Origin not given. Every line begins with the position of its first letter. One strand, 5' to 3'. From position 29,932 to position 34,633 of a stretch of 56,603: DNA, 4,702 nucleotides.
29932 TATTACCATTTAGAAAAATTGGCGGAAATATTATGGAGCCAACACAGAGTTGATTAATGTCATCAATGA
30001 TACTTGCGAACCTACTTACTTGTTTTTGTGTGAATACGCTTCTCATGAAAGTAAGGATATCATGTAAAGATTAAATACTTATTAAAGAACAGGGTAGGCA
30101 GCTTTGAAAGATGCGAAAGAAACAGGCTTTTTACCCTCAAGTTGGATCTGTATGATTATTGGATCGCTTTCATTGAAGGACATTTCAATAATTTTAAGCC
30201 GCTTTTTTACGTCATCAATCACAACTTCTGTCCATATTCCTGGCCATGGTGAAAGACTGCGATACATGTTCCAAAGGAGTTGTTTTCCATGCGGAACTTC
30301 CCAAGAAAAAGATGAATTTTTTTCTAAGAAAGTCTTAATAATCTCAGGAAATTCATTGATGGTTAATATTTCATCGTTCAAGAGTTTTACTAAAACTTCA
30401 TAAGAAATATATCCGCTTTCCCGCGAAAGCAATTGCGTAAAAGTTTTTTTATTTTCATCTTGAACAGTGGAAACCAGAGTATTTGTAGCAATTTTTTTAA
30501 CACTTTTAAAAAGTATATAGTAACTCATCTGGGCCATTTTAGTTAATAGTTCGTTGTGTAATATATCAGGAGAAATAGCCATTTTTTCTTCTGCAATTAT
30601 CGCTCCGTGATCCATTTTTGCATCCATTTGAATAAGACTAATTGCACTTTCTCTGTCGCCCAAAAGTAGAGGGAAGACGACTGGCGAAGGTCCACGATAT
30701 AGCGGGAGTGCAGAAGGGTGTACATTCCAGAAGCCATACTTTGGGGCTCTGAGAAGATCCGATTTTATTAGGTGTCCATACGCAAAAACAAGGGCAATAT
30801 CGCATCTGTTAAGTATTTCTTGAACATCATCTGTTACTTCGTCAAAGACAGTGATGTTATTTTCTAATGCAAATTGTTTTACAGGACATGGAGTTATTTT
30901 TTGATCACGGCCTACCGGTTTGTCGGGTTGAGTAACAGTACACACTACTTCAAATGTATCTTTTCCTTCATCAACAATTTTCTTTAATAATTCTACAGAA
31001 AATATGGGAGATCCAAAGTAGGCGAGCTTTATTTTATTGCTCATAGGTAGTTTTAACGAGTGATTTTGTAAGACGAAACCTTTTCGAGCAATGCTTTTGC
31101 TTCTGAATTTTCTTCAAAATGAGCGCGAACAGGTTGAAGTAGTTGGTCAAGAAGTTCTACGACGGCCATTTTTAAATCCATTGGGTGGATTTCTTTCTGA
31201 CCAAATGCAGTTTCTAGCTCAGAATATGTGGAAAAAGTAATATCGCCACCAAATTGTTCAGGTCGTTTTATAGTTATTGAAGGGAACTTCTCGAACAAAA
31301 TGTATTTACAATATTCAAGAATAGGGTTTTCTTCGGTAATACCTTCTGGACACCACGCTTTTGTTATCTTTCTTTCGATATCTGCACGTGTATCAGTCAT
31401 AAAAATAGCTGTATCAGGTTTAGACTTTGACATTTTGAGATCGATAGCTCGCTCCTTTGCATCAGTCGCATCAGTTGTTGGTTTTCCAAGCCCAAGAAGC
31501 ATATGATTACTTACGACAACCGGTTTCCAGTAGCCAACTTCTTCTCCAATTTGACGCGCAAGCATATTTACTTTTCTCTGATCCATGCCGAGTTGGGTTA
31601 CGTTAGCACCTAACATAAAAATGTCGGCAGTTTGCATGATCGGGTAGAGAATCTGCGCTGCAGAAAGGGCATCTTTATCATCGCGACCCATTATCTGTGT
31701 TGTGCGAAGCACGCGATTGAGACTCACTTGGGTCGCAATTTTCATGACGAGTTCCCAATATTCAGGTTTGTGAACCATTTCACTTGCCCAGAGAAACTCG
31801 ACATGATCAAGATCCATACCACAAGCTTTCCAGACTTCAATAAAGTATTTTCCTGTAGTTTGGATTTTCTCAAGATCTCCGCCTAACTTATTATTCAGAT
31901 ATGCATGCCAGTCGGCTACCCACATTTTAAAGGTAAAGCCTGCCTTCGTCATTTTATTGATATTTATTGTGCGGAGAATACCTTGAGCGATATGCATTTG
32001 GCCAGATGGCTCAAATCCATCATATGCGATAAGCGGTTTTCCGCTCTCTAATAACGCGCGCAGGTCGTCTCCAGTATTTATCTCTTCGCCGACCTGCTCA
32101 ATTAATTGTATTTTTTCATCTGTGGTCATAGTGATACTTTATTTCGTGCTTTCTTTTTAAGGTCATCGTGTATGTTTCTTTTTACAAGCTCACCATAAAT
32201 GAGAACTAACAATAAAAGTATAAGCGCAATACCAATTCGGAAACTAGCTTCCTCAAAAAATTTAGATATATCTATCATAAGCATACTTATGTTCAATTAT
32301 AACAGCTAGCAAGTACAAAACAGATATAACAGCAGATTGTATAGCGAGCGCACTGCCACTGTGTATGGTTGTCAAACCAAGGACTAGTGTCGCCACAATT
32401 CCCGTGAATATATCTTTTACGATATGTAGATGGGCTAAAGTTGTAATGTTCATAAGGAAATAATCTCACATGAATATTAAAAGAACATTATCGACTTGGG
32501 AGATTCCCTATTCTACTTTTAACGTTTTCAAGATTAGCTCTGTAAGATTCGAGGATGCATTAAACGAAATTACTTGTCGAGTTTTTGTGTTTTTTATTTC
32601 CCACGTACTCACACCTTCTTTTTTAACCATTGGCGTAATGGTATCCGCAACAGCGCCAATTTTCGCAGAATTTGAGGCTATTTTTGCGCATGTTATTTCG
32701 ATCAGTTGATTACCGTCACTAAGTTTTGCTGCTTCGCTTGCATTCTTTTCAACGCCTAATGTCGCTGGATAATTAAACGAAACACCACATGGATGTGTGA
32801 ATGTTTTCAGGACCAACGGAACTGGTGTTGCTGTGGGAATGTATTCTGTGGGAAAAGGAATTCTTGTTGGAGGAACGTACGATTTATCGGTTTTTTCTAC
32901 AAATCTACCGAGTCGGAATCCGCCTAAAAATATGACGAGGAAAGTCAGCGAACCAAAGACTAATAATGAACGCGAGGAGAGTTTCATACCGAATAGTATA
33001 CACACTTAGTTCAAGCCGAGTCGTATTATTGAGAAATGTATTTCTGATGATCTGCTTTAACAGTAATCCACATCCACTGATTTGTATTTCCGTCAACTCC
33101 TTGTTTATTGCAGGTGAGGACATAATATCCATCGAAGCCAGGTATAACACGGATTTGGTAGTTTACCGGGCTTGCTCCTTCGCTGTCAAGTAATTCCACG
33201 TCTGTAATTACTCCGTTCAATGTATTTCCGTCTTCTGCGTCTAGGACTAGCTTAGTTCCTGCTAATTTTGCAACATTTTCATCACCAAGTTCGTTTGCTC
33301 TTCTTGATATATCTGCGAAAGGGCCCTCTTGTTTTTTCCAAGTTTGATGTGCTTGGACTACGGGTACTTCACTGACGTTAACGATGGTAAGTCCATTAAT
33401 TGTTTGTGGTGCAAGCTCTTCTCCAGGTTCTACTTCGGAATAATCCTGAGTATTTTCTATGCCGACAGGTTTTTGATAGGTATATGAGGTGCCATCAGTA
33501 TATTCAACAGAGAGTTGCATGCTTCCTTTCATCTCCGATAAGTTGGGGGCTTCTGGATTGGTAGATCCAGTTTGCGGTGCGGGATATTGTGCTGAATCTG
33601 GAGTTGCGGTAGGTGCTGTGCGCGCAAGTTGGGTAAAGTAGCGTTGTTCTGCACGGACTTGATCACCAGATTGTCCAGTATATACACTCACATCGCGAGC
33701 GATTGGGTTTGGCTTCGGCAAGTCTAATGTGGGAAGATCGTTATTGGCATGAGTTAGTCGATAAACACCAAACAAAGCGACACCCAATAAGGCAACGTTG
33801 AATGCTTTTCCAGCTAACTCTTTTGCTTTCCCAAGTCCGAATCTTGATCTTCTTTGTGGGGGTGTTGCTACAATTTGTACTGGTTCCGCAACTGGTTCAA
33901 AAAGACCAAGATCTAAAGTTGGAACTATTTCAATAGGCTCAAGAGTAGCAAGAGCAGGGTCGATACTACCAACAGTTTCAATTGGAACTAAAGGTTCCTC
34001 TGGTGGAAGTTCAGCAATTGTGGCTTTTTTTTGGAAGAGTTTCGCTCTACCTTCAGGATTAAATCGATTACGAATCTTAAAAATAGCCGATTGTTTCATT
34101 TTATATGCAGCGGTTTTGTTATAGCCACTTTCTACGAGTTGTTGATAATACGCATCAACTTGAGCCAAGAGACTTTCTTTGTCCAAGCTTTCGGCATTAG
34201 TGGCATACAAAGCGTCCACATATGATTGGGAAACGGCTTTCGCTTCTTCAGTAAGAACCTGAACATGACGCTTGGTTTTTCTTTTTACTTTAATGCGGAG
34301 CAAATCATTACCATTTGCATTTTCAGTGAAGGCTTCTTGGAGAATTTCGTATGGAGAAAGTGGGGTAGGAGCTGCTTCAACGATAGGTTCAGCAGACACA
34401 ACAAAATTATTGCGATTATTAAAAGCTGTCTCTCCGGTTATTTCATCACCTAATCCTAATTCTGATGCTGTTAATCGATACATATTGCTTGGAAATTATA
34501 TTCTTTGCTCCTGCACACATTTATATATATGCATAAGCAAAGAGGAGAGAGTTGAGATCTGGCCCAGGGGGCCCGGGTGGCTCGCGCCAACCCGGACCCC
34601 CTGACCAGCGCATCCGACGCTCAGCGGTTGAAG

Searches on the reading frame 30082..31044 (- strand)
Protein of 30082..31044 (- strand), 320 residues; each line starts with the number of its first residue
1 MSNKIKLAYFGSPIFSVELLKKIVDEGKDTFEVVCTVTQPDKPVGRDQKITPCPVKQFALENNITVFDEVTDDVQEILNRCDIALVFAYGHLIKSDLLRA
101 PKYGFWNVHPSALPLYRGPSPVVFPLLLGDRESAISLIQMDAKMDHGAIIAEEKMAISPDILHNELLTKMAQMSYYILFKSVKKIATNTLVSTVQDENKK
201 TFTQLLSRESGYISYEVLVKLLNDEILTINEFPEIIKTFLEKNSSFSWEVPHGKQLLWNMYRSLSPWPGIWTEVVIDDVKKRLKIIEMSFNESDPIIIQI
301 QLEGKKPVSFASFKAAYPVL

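Call 8: search_protein_families(library=pfam, proteins=[window:30082-31044:-], max_evalue=0.01)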
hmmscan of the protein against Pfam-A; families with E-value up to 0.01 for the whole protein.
window:30082-31044:- (320 aa): 2 families
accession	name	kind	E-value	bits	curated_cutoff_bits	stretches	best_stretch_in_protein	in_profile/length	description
PF00551.24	Formyl_trans_N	-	4.8e-23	82.3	26.1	1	8-178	4-177/181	Formyl transferase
PF02911.23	Formyl_trans_C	-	5.4e-05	23.7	21.1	0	256-292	17-49/100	Formyl transferase, C-terminal domain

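Call 9: search_protein_families(library=ncbifam, proteins=[window:30082-31044:-], max_evalue=0.1)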
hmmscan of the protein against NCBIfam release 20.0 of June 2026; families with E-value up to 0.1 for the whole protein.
window:30082-31044:- (320 aa): 6 families
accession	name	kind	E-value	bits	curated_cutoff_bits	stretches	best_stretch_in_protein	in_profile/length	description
TIGR00460.1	fmt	equivalog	1.1e-55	189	201.5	1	6-240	2-239/315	methionyl-tRNA formyltransferase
NF005998.1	PRK08125.1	equivalog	7.9e-24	84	777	1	30-230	23-225/649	bifunctional UDP-4-amino-4-deoxy-L-arabinose formyltransferase/UDP-glucuronic acid oxidase ArnA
NF005414.0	PRK06988.1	equivalog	5.9e-20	71.5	316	1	19-202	17-199/311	formyltransferase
TIGR00639.1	PurN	equivalog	2.4e-08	33.7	150.1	1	75-189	72-188/192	phosphoribosylglycinamide formyltransferase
NF005755.0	PRK07579.1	equivalog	3e-08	33.8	238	1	61-193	47-175/245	dTDP-4-amino-4,6-dideoxyglucose formyltransferase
NF038106.1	gamma_NF038106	equivalog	0.076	13.3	50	0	190-257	8-73/93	PA4642 family protein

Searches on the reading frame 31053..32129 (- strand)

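Call 8: search_protein_families(library=pfam, proteins=[window:31053-32129:-], max_evalue=0.01)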
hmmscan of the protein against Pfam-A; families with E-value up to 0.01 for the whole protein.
window:31053-32129:- (358 aa): 1 family
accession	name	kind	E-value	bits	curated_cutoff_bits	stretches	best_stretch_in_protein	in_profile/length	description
PF00579.31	tRNA-synt_1b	-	1.5e-49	169.3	21.1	1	30-332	3-292/292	tRNA synthetases class I (W and Y)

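Call 9: search_protein_families(library=ncbifam, proteins=[window:31053-32129:-], max_evalue=0.1)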
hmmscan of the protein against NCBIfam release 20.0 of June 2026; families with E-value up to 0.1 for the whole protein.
window:31053-32129:- (358 aa): 10 families
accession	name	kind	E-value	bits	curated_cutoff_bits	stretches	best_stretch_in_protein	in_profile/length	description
NF006330.0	PRK08560.1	equivalog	1.3e-115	386.1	220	1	1-350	1-340/342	tyrosine--tRNA ligase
TIGR00233.1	trpS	equivalog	1.1e-32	113.7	176.75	1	34-258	4-218/328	tryptophan--tRNA ligase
TIGR00234.1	tyrS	equivalog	4e-29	101.9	113.8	1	5-343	5-387/406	tyrosine--tRNA ligase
NF008925.0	PRK12285.1-2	equivalog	8.7e-18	64.4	451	1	26-259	56-277/365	tryptophan--tRNA ligase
NF008927.0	PRK12285.1-4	equivalog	1.7e-14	53.6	478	1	27-260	68-287/385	tryptophan--tRNA ligase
NF008924.0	PRK12285.1-1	equivalog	1.9e-13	50.4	644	1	27-258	68-280/381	tryptophan--tRNA ligase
NF008923.0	PRK12284.1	equivalog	3.6e-12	45.8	597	1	42-255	12-224/431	tryptophan--tRNA ligase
NF008922.0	PRK12283.1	equivalog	9.3e-10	37.9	572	1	37-195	8-164/400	tryptophan--tRNA ligase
NF008926.0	PRK12285.1-3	equivalog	2.7e-07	29.8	320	1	27-172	60-194/429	tryptophan--tRNA ligase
NF009207.0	PRK12556.1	equivalog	2.2e-06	26.8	479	1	35-283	6-253/332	tryptophan--tRNA ligase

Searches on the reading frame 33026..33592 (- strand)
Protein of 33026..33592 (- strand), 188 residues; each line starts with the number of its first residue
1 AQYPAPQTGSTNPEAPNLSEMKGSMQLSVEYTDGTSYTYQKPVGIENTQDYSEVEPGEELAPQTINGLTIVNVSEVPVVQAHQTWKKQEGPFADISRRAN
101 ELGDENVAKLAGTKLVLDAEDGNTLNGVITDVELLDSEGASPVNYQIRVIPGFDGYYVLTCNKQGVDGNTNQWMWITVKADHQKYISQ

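Call 90: search_protein_families(library=pfam, proteins=[window:33029-33544:-], max_evalue=10)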
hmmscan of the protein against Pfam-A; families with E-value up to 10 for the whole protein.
seq(172 aa): 0 families

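Call 100: predict_structure(protein=window:33026-33592:-)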
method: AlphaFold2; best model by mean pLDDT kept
length: 188 residues; sequences in the alignment: 1
mean_pLDDT: 35.2   pTM: 0.25
mean pLDDT of the five models: 35.2, 30.3, 30.1, 29.2, 28.0
residues with pLDDT >= 90: 0; 70-90: 0; 50-70: 5; < 50: 183
segments of 3 or more residues with pLDDT < 50: 1-158, 162-172, 176-188
pLDDT, mean of each block of 10 residues (from residue 1): 41 38 34 35 35 35 28 25 25 29 32 31 33 36 42 44 47 47 32
secondary structure, 60 per line:
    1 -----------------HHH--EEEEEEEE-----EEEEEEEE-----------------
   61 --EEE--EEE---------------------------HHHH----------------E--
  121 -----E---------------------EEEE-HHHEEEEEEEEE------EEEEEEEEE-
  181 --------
elements in order: E23-30 E36-43 E63-65 E68-70 H98-101 E148-151 E156-164 E171-179

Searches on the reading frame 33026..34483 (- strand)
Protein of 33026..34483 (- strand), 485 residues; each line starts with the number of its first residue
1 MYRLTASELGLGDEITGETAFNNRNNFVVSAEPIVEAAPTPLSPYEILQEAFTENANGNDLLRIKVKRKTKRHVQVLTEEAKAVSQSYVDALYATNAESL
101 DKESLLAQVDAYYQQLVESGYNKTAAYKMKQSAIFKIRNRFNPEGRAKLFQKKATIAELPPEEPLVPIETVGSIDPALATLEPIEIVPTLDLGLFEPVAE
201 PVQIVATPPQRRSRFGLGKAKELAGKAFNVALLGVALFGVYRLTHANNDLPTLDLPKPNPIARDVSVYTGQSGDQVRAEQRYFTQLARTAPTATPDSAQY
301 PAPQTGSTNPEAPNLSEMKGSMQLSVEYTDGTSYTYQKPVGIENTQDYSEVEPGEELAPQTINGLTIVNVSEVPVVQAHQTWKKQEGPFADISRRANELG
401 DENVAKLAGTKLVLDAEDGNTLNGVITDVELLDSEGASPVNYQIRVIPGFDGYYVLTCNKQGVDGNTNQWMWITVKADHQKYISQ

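Call 8: search_protein_families(library=pfam, proteins=[window:33026-34483:-], max_evalue=0.01)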
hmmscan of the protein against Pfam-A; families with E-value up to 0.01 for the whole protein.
window:33026-34483:- (485 aa): 0 families

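Call 9: search_protein_families(library=ncbifam, proteins=[window:33026-34483:-], max_evalue=0.1)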
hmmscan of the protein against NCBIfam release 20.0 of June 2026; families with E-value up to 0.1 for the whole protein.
window:33026-34483:- (485 aa): 0 families

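Call 82: find_encoding_contigs(protein=window:33026-34483:-, flank=10000, max_places=10)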
Protein window:33026-34483:- (485 aa): 1 contig read that carries it; 1 place shown.
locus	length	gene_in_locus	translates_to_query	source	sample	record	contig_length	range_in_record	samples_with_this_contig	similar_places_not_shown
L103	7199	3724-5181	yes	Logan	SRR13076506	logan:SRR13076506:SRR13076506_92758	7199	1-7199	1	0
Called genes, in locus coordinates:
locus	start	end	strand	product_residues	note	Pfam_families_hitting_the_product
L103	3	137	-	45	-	?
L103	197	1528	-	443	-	PF07497:Rho_RNA_bind, PF08206:OB_RNB (faint), PF00006:ATP-synt_ab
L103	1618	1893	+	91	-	-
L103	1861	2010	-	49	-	-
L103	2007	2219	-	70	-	-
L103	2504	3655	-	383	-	-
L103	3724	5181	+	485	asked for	-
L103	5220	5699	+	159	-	-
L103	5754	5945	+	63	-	-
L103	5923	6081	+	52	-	-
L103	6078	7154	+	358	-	PF00579:tRNA-synt_1b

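Call 91: find_homologous_proteins(query=window:33026-34483:-, max_evalue=0.001)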
Query window:33026-34483:- (485 aa): 3 proteins with E <= 0.001 among 8000 candidates.
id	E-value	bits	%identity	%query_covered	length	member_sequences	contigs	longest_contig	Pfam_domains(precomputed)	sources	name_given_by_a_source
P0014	0.0e+0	1078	100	100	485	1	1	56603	-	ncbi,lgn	-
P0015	1.4e-200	685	67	58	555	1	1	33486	PF02095.22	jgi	-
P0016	2.1e-129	450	71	58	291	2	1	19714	-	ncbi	-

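Call 92: find_encoding_contigs(protein=P0015, flank=10000)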
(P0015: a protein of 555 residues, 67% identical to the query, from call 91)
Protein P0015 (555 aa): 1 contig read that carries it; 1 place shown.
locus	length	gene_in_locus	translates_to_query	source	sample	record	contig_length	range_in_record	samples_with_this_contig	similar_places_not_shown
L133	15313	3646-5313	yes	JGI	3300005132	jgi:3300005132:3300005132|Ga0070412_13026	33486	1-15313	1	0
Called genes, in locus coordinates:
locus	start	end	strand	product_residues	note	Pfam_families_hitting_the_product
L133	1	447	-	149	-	?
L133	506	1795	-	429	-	PF07497:Rho_RNA_bind, PF08206:OB_RNB (faint), PF00006:ATP-synt_ab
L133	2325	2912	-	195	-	-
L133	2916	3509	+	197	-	-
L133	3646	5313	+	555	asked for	PF02095:Extensin_1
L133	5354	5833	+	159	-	-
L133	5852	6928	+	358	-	PF00579:tRNA-synt_1b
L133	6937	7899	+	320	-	PF00551:Formyl_trans_N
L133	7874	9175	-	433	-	PF08245:Mur_ligase_M, PF27239:FOL3_C (weak), PF02875:Mur_ligase_C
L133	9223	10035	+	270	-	PF00535:Glycos_transf_2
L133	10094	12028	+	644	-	PF00999:Na_H_Exchanger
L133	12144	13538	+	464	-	-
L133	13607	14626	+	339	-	PF00534:Glycos_transf_1, PF13692:Glyco_trans_1_4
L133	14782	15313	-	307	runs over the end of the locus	PF01207:Dus, PF01180:DHO_dh (faint)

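Call 93: list_cluster_members(proteins=[P0014, P0001])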
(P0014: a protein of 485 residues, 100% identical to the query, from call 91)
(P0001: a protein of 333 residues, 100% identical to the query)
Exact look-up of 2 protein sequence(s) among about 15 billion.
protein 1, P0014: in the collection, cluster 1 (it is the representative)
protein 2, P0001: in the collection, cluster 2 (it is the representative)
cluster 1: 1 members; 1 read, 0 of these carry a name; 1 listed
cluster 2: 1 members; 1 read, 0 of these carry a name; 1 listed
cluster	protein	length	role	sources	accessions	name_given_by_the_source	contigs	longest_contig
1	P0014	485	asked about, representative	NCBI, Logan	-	-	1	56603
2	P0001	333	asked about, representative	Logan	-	-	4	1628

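Call 96: search_solved_structures(query=A7, max_evalue=10)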
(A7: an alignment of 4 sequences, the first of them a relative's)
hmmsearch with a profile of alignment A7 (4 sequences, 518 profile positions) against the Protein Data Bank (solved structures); distinct sequences matched with E-value up to 10: 0.
